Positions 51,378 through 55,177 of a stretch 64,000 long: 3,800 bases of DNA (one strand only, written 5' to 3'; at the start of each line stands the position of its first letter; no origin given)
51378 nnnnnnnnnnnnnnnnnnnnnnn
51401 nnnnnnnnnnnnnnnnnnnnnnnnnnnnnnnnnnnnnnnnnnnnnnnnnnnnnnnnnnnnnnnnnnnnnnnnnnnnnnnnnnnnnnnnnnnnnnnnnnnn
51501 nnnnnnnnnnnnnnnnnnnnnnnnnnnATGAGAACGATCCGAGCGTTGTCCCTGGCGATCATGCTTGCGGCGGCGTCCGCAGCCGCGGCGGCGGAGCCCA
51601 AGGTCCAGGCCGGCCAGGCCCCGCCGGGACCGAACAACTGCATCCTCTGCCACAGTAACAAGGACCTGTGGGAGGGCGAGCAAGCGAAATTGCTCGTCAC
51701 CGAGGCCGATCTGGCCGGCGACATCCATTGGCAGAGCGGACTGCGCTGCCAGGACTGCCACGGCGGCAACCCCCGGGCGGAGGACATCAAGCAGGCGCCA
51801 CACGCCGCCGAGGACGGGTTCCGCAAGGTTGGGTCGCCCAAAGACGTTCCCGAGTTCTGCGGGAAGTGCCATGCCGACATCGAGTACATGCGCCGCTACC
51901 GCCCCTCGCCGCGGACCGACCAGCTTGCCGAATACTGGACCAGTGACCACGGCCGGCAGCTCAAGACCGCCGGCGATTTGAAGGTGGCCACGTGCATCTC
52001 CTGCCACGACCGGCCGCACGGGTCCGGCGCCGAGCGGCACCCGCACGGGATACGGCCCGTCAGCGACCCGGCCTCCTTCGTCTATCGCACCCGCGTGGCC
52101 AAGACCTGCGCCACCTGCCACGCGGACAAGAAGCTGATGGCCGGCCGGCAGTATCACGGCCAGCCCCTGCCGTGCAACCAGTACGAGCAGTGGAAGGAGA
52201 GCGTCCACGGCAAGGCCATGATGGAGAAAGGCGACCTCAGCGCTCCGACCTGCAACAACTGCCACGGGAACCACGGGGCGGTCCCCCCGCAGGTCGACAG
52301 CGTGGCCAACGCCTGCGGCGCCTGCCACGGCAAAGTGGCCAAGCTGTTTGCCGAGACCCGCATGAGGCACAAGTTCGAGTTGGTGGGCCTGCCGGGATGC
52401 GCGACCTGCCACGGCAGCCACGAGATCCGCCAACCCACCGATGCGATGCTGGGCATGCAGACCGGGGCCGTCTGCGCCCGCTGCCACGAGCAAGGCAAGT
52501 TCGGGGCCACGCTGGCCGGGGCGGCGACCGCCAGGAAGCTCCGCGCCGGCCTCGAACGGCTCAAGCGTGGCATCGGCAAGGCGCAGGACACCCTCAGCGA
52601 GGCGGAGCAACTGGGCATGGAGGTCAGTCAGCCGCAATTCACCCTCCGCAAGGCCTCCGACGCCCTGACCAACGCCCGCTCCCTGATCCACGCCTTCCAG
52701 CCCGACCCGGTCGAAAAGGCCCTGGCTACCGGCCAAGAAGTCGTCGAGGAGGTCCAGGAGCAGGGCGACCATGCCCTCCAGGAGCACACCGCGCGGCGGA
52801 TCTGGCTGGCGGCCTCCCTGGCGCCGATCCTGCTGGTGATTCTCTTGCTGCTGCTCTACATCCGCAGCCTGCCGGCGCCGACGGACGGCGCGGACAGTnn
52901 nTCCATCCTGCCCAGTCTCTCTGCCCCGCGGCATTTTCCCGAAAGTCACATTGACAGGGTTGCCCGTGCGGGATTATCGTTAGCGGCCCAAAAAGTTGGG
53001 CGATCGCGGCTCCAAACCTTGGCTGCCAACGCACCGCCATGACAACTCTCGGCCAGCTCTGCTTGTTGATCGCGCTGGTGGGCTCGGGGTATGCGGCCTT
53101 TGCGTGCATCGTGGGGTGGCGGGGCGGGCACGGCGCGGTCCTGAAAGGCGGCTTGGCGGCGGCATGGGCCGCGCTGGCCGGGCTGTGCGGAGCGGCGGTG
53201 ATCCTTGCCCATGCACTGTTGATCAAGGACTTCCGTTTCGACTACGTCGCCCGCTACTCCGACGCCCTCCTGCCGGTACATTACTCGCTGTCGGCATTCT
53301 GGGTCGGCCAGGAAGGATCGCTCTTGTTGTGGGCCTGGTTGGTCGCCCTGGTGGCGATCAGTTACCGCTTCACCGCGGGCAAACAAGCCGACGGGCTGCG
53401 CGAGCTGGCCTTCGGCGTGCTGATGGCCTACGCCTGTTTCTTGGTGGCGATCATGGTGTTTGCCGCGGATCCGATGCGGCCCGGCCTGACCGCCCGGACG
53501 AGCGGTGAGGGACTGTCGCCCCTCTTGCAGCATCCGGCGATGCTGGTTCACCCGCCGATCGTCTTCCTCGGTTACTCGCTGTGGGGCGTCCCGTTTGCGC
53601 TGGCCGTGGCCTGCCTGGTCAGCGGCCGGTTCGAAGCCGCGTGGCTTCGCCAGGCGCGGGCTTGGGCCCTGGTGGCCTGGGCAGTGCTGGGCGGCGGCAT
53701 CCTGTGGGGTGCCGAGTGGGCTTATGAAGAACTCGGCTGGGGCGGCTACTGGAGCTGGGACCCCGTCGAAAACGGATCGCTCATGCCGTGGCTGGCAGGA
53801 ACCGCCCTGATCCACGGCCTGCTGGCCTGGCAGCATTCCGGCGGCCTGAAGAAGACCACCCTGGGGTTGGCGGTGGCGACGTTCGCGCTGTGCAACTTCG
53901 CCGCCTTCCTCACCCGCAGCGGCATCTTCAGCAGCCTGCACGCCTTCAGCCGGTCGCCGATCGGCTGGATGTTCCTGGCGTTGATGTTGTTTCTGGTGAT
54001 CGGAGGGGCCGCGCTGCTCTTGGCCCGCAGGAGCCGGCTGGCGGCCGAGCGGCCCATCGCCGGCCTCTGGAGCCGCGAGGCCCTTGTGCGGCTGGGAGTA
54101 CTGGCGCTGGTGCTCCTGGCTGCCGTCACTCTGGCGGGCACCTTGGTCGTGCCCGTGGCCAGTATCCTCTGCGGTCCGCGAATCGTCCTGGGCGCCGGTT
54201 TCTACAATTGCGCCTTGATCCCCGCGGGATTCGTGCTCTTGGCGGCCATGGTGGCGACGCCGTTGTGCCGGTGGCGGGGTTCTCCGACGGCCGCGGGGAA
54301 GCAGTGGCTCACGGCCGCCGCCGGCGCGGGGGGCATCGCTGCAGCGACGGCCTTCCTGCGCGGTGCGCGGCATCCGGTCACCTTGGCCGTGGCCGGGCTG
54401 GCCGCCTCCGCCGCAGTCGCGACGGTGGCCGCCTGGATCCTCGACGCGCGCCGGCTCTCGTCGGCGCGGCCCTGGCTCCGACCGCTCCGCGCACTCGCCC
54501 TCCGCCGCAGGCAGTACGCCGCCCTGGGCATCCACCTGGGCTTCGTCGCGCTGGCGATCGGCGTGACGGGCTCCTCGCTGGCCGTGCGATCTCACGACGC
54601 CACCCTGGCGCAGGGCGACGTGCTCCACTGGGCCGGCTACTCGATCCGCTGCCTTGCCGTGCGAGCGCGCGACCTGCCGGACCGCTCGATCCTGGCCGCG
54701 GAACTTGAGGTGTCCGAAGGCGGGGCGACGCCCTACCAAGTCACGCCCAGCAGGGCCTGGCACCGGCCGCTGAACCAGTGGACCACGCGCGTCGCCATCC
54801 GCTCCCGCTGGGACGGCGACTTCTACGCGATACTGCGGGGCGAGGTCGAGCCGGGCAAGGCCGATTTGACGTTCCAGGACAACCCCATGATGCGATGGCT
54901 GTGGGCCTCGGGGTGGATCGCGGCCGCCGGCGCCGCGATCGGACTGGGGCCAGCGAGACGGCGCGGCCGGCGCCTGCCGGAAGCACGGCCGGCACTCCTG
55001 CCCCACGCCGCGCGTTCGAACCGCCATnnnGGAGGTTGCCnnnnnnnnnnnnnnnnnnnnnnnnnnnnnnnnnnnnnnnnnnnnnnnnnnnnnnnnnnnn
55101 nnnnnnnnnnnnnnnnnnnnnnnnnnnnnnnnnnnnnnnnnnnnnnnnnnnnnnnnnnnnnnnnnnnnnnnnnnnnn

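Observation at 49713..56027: Rieske/cytochrome-b complex whose c-type subunit is a nonaheme cytochrome paralogous to the CbcL-like N-terminus, followed by CcmF and a novel accessory protein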

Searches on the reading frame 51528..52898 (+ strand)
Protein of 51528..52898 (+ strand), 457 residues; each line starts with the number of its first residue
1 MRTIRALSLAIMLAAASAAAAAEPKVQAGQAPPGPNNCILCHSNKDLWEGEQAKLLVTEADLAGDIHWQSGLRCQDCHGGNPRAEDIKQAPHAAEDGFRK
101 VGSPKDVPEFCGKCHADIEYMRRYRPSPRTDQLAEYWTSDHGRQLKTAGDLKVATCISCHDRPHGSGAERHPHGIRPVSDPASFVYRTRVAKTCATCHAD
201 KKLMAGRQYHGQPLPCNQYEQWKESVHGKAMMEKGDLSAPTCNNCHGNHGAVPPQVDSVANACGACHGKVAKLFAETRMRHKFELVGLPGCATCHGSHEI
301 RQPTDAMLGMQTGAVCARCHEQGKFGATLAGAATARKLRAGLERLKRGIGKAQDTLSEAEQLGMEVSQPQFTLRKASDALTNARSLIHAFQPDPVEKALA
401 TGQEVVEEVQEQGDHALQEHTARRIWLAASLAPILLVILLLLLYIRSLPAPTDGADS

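Call 11: search_protein_families(library=pfam, proteins=[window:51528-52898:+], max_evalue=0.01)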
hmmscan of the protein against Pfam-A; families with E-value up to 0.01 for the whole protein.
window:51528-52898:+ (457 aa): 5 families
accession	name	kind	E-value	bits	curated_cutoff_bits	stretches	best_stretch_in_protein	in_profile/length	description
PF09699.15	Paired_CXXCH_1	-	1.4e-16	60.4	20.6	2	290-323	8-39/41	Doubled CXXCH motif (Paired_CXXCH_1)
PF14522.11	Cytochrome_C7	-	2.4e-16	59.8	24.8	3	280-324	4-52/67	Cytochrome c7 and related cytochrome c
PF14537.11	Cytochrom_c3_2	-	1.2e-14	55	25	2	241-321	8-79/79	Cytochrome c3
PF22113.1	Mtrc-MtrF_II-IV_dom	-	3.5e-11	43.4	30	2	109-210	82-175/176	Outer membrane cytochrome MtrC/MtrF-like, domains II/IV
PF02085.21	Cytochrom_CIII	-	0.00038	21.2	22.9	0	178-267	17-101/101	Class III cytochrome C family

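Call 16: search_protein_families(library=ncbifam, proteins=[window:51528-52898:+], max_evalue=0.01)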
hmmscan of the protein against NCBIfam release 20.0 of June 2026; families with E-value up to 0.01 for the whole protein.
window:51528-52898:+ (457 aa): 4 families
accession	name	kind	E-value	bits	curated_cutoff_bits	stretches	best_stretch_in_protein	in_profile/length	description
TIGR03508.1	decahem_SO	subfamily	1.5e-13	50.9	192.2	2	34-175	1-139/258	DmsE family decaheme c-type cytochrome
TIGR01905.1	paired_CXXCH_1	subfamily_domain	1.1e-06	28.4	25.2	1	290-324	8-40/41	doubled CXXCH domain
NF008659.0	PRK11659.1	equivalog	0.00014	21.7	184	1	100-204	38-123/188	cytochrome c nitrite reductase pentaheme subunit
NF040943.1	cytoc3_ExtM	equivalog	0.00089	17.7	800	1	70-116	35-80/599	selenite/tellurite reduction operon c-type cytochrome ExtM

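Call 46: search_solved_structures(query=window:51528-52898:+, max_evalue=0.01)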
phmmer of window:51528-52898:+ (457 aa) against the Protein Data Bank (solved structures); distinct sequences matched with E-value up to 0.01: 0.

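Call 66: find_homologous_proteins(query=window:51528-52898:+, max_evalue=0.00001)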
Query window:51528-52898:+ (457 aa): 5980 proteins with E <= 0.00001 among 8000 candidates; the best 120 are listed.
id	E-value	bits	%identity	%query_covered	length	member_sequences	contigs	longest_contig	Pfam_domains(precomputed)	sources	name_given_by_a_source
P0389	5.6e-267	904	86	93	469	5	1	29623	PF09699.16,PF14537.12,PF14522.12,PF22113.2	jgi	jgi:predicted CXXCH cytochrome family protein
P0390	6.7e-263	891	86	86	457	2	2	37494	PF09699.16,PF14537.12,PF14522.12,PF22113.2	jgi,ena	jgi:predicted CXXCH cytochrome family protein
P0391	3.0e-233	793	75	97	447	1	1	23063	PF09699.16,PF14537.12,PF14522.12,PF22113.2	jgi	jgi:predicted CXXCH cytochrome family protein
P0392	1.8e-216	738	69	99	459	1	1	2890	PF09699.16,PF14537.12,PF14522.12,PF22113.2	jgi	jgi:predicted CXXCH cytochrome family protein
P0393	3.5e-216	737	70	99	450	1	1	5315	PF09699.16,PF14537.12,PF14522.12,PF22113.2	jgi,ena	-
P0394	1.2e-213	728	69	98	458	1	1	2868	PF09699.16,PF14537.12,PF14522.12,PF22113.2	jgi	jgi:predicted CXXCH cytochrome family protein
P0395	1.2e-211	722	68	99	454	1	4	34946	PF09699.16,PF14537.12,PF14522.12,PF22113.2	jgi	-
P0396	2.6e-211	721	67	98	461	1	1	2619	PF09699.16,PF14537.12,PF14522.12,PF22113.2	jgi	jgi:predicted CXXCH cytochrome family protein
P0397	2.2e-210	718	68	99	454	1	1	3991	PF09699.16,PF14537.12,PF14522.12,PF22113.2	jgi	jgi:predicted CXXCH cytochrome family protein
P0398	1.6e-209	715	69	95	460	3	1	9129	PF09699.16,PF14537.12,PF14522.12,PF22113.2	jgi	jgi:predicted CXXCH cytochrome family protein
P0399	5.0e-207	706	71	92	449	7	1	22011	PF09699.16,PF14537.12,PF14522.12,PF22113.2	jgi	jgi:predicted CXXCH cytochrome family protein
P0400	7.2e-205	699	77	83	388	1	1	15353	PF09699.16,PF14537.12,PF14522.12,PF22113.2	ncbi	ncbi:MAG: cytochrome c3 family protein, partial [Thermoguttaceae bacterium]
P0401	5.4e-202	690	68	95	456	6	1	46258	PF09699.16,PF14537.12,PF14522.12,PF22113.2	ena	-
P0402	3.4e-201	687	69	91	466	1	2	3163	PF09699.16,PF14537.12,PF14522.12,PF22113.2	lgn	-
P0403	5.3e-201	687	68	92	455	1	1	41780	PF09699.16,PF14537.12,PF14522.12,PF22113.2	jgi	jgi:predicted CXXCH cytochrome family protein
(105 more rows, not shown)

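Call 93: predict_structure(alignment_id=A4)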
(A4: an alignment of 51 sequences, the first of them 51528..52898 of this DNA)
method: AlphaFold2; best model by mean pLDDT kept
length: 457 residues; sequences in the alignment: 51
mean_pLDDT: 72.3   pTM: 0.51
mean pLDDT of the five models: 72.3, 71.1, 67.6, 59.3, 57.2
residues with pLDDT >= 90: 76; 70-90: 206; 50-70: 111; < 50: 64
segments of 3 or more residues with pLDDT < 50: 22-32, 258-260, 268-274, 277-298, 304-306, 325-329
pLDDT, mean of each block of 10 residues (from residue 1): 63 62 41 65 82 79 82 82 73 75 82 75 65 79 84 81 58 74 81 75 77 74 73 75 62 50 50 47 45 46 48 52 50 69 89 97 95 83 62 81 96 97 95 96 92 61
secondary structure, 60 per line:
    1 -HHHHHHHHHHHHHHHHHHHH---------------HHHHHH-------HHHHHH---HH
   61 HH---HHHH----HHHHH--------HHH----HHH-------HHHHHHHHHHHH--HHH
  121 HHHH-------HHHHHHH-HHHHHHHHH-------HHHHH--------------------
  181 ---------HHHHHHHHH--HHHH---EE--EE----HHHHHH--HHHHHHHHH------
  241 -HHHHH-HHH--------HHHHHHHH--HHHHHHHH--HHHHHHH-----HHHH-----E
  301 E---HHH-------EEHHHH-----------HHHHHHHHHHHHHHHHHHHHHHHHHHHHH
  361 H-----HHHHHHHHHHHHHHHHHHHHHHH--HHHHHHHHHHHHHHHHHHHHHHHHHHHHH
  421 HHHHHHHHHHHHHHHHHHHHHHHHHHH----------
elements in order: H2-21 H37-42 H50-55 H59-62 H66-69 H74-78 H104-115 H118-124 H132-138 H140-148 H156-160 H190-198 H201-204 H218-223 H226-234 H242-246 H259-266 H269-276 H279-285 H291-294 H317-320 H332-361 H367-389 H392-447

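Call 95: fold_search(model_id=the predicted structure, library=pdb)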
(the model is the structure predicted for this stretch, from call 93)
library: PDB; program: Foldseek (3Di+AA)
matches with E <= 10: 144; with E <= 0.001: 0
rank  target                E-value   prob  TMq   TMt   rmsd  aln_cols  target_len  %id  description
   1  1gu6_A                5.0e-01  0.15  0.16  0.17  17.4       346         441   13  Structure of the Periplasmic Cytochrome c Nitrite Reductase from Escherichia coli (released 2002-03-08)
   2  3rkh_A                5.2e-01  0.15  0.18  0.16  21.4       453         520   14  Structure of the Thioalkalivibrio nitratireducens cytochrome c nitrite reductase in a complex with nitrite (full occup (released 2011-06-15)
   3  2rdz_A                6.6e-01  0.12  0.15  0.16  18.0       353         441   13  High Resolution Crystal Structure of the Escherichia coli Cytochrome c Nitrite Reductase. (released 2008-03-25)
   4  3f29_A                8.7e-01  0.12  0.18  0.16  20.4       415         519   14  Structure of the Thioalkalivibrio nitratireducens cytochrome c nitrite reductase in complex with sulfite (released 2008-12-09)
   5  2rf7_A                9.2e-01  0.11  0.15  0.16  17.9       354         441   13  Crystal structure of the escherichia coli nrfa mutant Q263E (released 2008-03-25)
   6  8rv0                  9.6e-01  0.14  0.22  0.20  20.9       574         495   12  Crystal structure of octaheme nitrite reductase from Trichlorobacter ammonificans in complex with nitrite (released 2024-03-27)
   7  3ttb_A                1.0e+00  0.07  0.14  0.13  19.7       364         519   15  Structure of the Thioalkalivibrio paradoxus cytochrome c nitrite reductase in complex with sulfite (released 2011-10-05)
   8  2ot4_A                1.3e+00  0.06  0.16  0.15  22.2       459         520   14  Structure of a hexameric multiheme c nitrite reductase from the extremophile bacterium Thiolkalivibrio nitratireducens (released 2008-04-08)
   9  9a5j_A                1.8e+00  0.75  0.16  0.12   4.0        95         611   16  Integrative model of DNAK-GUDB by crosslinking MS and deep learning (released 2024-09-18)
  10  8qbs                  1.9e+00  0.41  0.13  0.23  16.2       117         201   12  Cryo-EM structure of Vipp1-F197K/L200K helical filament with lattice 1 (Vipp1-F197K/L200K_L1) (released 2024-09-11)
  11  3mmo_A                1.9e+00  0.10  0.13  0.12  12.6       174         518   15  Structure of the Thioalkalivibrio nitratireducens cytochrome c nitrite reductase in complex with cyanide (released 2010-09-29)
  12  3f29_B                1.9e+00  0.06  0.15  0.13  19.9       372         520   14  Structure of the Thioalkalivibrio nitratireducens cytochrome c nitrite reductase in complex with sulfite (released 2008-12-09)
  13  7udm_B                2.0e+00  0.23  0.12  0.18  22.6       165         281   14  Crystal structure of designed helical repeat protein RPB_PLP1_R6 in alternative conformation 1 (with peptide) (released 2023-03-22)
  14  9ftl_a                2.1e+00  0.51  0.14  0.32  15.8       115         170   15  Asgard ESCRT-IIIB filament structure (released 2025-04-16)
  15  6zvr_DB               2.1e+00  0.41  0.15  0.33  15.4       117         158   15  C11 symmetry: Bacterial Vipp1 and PspA are members of the ancient ESCRT-III membrane-remodeling superfamily. (released 2021-08-04)
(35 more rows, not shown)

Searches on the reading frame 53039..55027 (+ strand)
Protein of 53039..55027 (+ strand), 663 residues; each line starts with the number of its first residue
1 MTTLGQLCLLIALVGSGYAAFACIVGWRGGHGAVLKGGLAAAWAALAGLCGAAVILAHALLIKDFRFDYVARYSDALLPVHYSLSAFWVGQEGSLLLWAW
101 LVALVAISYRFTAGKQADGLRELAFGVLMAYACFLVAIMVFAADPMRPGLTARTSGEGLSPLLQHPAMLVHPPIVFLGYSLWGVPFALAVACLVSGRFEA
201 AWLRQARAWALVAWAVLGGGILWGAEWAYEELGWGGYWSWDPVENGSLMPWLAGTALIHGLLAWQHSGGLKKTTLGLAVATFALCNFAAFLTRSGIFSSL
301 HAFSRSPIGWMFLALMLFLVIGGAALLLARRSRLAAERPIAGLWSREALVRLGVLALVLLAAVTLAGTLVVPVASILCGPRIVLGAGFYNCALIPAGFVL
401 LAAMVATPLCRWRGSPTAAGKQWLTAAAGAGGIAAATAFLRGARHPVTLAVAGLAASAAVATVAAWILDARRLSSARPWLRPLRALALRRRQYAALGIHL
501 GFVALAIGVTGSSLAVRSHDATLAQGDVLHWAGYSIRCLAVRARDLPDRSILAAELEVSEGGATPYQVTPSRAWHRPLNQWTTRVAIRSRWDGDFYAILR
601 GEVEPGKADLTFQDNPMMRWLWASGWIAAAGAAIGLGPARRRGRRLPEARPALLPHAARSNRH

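Call 11: search_protein_families(library=pfam, proteins=[window:53039-55027:+], max_evalue=0.01)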
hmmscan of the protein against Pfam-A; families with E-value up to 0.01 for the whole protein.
window:53039-55027:+ (663 aa): 2 families
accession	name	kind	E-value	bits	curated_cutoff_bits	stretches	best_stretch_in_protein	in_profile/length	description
PF16327.10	CcmF_C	-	1.1e-34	120.6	28.7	1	316-635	3-319/323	Cytochrome c-type biogenesis protein CcmF C-terminal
PF01578.25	Cytochrom_C_asm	-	7.4e-33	114.4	29.9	1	88-294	1-206/212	Cytochrome C assembly protein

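Call 16: search_protein_families(library=ncbifam, proteins=[window:53039-55027:+], max_evalue=0.01)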
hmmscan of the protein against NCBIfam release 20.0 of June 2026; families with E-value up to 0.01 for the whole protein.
window:53039-55027:+ (663 aa): 4 families
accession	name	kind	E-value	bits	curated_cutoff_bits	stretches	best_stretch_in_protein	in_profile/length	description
TIGR00353.1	nrfE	subfamily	8.4e-102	341.9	569.05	1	54-637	3-573/578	heme lyase CcmF/NrfE family subunit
TIGR03145.1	cyt_nit_nrfE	subfamily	4.9e-94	316.2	927.3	1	3-634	4-628/631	heme lyase NrfEFG subunit NrfE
NF007691.0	PRK10369.1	subfamily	4.9e-76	256.7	394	1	4-640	7-569/573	heme lyase NrfEFG subunit NrfE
TIGR03144.1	cytochr_II_ccsB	equivalog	9.9e-08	32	187.6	1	212-296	166-248/252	c-type cytochrome biogenesis protein CcsB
